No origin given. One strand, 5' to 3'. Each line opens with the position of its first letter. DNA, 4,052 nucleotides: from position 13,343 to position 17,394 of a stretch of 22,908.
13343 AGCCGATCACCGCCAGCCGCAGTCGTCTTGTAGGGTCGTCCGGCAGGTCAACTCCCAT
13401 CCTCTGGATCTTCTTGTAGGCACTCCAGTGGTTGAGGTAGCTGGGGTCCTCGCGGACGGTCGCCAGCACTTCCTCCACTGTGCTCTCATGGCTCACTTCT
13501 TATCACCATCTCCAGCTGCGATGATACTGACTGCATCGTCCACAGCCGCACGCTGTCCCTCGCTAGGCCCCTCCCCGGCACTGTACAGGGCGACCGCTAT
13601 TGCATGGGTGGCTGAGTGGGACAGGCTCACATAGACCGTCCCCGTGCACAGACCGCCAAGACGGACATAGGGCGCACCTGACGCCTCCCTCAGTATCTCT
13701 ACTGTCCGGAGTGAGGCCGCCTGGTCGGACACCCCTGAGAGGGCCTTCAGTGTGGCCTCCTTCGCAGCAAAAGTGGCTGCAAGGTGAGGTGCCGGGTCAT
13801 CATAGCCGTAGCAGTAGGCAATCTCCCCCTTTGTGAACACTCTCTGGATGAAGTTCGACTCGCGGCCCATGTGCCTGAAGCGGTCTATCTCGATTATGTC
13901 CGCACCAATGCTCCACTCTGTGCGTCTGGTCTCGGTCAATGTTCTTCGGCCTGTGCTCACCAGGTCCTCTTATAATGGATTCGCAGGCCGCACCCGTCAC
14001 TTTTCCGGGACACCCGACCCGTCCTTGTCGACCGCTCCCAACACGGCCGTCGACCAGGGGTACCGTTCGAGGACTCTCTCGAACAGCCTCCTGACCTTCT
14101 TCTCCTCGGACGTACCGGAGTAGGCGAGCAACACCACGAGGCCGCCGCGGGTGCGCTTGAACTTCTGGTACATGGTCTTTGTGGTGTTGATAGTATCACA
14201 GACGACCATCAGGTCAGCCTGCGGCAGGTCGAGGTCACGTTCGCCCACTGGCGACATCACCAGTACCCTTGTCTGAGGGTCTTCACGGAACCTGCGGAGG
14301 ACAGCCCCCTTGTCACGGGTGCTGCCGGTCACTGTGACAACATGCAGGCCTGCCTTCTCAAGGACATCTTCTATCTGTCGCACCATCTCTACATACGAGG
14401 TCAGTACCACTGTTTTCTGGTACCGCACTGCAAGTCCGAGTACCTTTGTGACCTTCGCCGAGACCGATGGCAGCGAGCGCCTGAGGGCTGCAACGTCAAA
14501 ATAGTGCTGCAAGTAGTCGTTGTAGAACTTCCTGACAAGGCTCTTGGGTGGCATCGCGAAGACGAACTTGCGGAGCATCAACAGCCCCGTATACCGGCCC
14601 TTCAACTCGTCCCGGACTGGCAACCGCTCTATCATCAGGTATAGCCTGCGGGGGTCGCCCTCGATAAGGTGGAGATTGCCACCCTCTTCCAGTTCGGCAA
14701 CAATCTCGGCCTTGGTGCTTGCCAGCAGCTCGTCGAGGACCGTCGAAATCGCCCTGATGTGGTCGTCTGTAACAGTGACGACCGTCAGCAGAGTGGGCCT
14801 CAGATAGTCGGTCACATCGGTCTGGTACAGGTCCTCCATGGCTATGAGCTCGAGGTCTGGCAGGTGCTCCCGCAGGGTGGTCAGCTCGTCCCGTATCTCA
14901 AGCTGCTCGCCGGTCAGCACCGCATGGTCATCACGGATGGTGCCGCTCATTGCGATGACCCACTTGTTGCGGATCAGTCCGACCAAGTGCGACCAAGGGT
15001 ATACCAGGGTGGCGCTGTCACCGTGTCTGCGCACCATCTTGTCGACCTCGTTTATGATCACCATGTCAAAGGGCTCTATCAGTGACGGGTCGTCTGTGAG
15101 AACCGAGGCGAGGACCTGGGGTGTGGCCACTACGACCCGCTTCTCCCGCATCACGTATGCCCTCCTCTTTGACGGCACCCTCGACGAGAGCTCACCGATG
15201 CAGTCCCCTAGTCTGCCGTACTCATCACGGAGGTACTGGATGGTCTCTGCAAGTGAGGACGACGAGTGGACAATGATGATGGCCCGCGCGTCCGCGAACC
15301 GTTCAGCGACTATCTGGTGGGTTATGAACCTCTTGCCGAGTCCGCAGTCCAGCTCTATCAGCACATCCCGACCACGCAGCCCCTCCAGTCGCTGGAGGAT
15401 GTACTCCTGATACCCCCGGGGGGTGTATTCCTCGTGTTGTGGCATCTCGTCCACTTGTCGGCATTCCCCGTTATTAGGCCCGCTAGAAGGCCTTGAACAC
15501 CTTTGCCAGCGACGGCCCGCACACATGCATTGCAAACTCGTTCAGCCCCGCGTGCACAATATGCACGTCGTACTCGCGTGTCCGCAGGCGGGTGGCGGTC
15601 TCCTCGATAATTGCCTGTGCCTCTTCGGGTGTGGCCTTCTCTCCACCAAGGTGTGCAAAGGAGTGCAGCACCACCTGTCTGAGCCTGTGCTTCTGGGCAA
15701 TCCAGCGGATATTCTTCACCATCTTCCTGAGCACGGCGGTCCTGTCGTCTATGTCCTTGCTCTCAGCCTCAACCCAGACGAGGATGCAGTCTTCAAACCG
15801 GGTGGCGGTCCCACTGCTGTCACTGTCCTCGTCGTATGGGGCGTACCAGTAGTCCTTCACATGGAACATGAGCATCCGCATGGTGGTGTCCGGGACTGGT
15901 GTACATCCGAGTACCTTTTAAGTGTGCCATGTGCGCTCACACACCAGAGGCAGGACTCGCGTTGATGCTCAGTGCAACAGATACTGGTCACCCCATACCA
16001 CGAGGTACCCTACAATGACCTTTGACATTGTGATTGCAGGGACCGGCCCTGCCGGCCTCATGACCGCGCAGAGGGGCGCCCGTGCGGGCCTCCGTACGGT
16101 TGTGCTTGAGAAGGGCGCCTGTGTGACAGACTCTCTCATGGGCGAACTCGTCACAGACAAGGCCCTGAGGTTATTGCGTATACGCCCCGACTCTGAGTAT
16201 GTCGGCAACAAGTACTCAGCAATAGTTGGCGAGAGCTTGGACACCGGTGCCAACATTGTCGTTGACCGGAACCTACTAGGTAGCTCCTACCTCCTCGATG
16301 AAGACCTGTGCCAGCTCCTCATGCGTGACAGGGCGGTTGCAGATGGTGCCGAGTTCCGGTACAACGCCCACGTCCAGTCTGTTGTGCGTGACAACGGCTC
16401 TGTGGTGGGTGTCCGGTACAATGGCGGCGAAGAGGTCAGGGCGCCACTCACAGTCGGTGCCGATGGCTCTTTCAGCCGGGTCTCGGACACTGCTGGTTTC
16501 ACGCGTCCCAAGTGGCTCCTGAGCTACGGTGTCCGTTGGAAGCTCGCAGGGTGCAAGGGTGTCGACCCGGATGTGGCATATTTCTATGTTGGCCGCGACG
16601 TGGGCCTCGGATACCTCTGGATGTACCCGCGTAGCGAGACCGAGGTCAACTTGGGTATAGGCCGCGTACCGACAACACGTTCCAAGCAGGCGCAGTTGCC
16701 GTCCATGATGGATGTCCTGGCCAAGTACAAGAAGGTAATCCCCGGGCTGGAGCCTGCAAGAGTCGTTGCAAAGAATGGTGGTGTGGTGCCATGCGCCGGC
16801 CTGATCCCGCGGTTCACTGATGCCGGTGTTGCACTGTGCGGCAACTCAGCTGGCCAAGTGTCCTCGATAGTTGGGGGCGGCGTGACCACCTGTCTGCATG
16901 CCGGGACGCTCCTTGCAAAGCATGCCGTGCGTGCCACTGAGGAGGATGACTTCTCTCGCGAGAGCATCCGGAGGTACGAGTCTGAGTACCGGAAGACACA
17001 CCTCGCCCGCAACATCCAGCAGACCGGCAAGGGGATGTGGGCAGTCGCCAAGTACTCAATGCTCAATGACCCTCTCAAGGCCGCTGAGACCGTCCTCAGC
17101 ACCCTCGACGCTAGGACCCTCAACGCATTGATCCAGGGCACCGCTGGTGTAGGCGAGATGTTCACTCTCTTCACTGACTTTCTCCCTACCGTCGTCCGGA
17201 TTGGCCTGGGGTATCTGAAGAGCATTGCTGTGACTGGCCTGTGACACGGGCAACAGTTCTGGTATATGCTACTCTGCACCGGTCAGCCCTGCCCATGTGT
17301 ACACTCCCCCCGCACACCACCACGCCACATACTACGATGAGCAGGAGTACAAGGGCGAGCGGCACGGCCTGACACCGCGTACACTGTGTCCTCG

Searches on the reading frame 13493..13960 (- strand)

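Call 3: search_protein_families(library=pfam, proteins=[window:13493-13960:-], max_evalue=0.01)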
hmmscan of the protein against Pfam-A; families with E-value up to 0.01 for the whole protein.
window:13493-13960:- (155 aa): 1 family
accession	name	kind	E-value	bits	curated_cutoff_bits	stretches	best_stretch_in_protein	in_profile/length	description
PF01648.25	ACPS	-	3.8e-15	56.3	25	1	17-123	1-110/111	4'-phosphopantetheinyl transferase superfamily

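Call 24: search_protein_families(library=ncbifam, proteins=[window:13493-13960:-], max_evalue=0.001)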
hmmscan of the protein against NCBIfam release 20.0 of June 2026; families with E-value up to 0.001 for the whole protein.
window:13493-13960:- (155 aa): 12 families
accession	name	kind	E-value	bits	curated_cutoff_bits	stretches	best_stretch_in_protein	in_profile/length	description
TIGR00556.1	pantethn_trn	domain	3.5e-18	65.9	45.35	1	17-125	4-124/128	phosphopantetheine--protein transferase domain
NF011250.0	PRK14656.1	equivalog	1.2e-17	64.1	175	1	17-124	4-121/126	holo-[acyl-carrier-protein] synthase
TIGR00516.1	acpS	equivalog_domain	6.7e-16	58.7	59.8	1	17-125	4-119/125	holo-ACP synthase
NF011256.0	PRK14662.1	equivalog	3.6e-15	56.4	150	1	17-124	4-115/123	4'-phosphopantetheinyl transferase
NF011254.0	PRK14660.1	equivalog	7e-15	55.1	195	1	18-123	5-118/125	holo-[acyl-carrier-protein] synthase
NF000832.0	PRK00070.3-2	equivalog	2.4e-14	53.6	107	1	17-124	4-112/116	holo-ACP synthase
NF011257.0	PRK14663.1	equivalog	2.8e-14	53.1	186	1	18-127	3-118/123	holo-[acyl-carrier-protein] synthase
NF011251.0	PRK14657.1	equivalog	2.2e-13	50.3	165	1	18-125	5-120/123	holo-[acyl-carrier-protein] synthase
NF011253.0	PRK14659.1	equivalog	2e-12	47.8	156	1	17-123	4-116/123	holo-[acyl-carrier-protein] synthase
NF000831.0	PRK00070.3-1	equivalog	9.5e-11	41.7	124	1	17-125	5-126/130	holo-ACP synthase AcpS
NF000835.0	PRK00070.4-1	equivalog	6.9e-06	26.3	128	1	18-85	5-76/115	holo-ACP synthase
NF011255.0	PRK14661.1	equivalog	0.00015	21.7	209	1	18-124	5-105/169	holo-[acyl-carrier-protein] synthase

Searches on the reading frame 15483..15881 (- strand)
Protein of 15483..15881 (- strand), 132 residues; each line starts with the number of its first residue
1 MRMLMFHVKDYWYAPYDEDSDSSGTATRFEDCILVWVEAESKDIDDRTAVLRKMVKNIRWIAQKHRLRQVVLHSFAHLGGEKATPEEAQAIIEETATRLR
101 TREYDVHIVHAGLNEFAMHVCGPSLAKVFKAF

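Call 23: search_protein_families(library=pfam, proteins=[window:15483-15881:-], max_evalue=0.001)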
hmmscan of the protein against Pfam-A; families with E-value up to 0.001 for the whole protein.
window:15483-15881:- (132 aa): 1 family
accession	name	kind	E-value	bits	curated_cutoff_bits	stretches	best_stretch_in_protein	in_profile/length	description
PF08915.16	tRNA-Thr_ED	-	1.2e-27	97.1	30.2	1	1-131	1-136/137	Archaea-specific editing domain of threonyl-tRNA synthetase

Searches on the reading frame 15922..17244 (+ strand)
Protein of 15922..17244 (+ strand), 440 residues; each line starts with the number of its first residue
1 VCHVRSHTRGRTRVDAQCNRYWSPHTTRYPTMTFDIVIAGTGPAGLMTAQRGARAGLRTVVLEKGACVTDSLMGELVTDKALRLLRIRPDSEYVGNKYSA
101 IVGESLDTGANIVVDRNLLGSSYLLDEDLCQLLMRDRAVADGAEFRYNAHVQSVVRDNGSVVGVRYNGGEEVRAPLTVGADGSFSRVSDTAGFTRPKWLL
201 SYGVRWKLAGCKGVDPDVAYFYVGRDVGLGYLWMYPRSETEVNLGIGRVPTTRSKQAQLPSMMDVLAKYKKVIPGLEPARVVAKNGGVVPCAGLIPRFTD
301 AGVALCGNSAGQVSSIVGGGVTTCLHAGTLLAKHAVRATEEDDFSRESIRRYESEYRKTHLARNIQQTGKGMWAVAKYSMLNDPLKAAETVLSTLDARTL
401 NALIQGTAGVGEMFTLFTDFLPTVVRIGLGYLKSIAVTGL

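Call 23: search_protein_families(library=pfam, proteins=[window:15922-17244:+], max_evalue=0.001)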
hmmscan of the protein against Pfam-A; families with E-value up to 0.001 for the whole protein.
window:15922-17244:+ (440 aa): 10 families
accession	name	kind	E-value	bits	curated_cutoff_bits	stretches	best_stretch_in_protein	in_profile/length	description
PF01494.25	FAD_binding_3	-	3.6e-15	56.5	22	1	35-196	3-172/349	FAD binding domain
PF01266.30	DAO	-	1.3e-09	38.5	27.9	1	129-332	151-351/353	FAD dependent oxidoreductase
PF05834.18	Lycopene_cycl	-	5.4e-09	36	23.4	1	35-357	1-312/380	Lycopene cyclase protein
PF22578.2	GGR_cat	-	6.5e-09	36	27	1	204-289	6-88/88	Geranylgeranyl reductase catalytic domain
PF00890.30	FAD_binding_2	-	1.6e-06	28.1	20.4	1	35-66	1-32/414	FAD binding domain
PF03486.20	HI0933_like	-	3.4e-06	27.1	50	0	35-67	2-34/244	HI0933-like protein Rossmann domain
PF07992.20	Pyr_redox_2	-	7.2e-06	26.1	26.1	1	34-193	1-119/291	Pyridine nucleotide-disulphide oxidoreductase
PF12831.13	FAD_oxidored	-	1.6e-05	24.8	27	1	35-180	1-143/416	FAD dependent oxidoreductase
PF04820.20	Trp_halogenase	-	1.6e-05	24.4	21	0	119-190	149-220/458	Tryptophan halogenase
PF00070.33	Pyr_redox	-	0.00017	22.4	22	0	125-167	38-80/82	Pyridine nucleotide-disulphide oxidoreductase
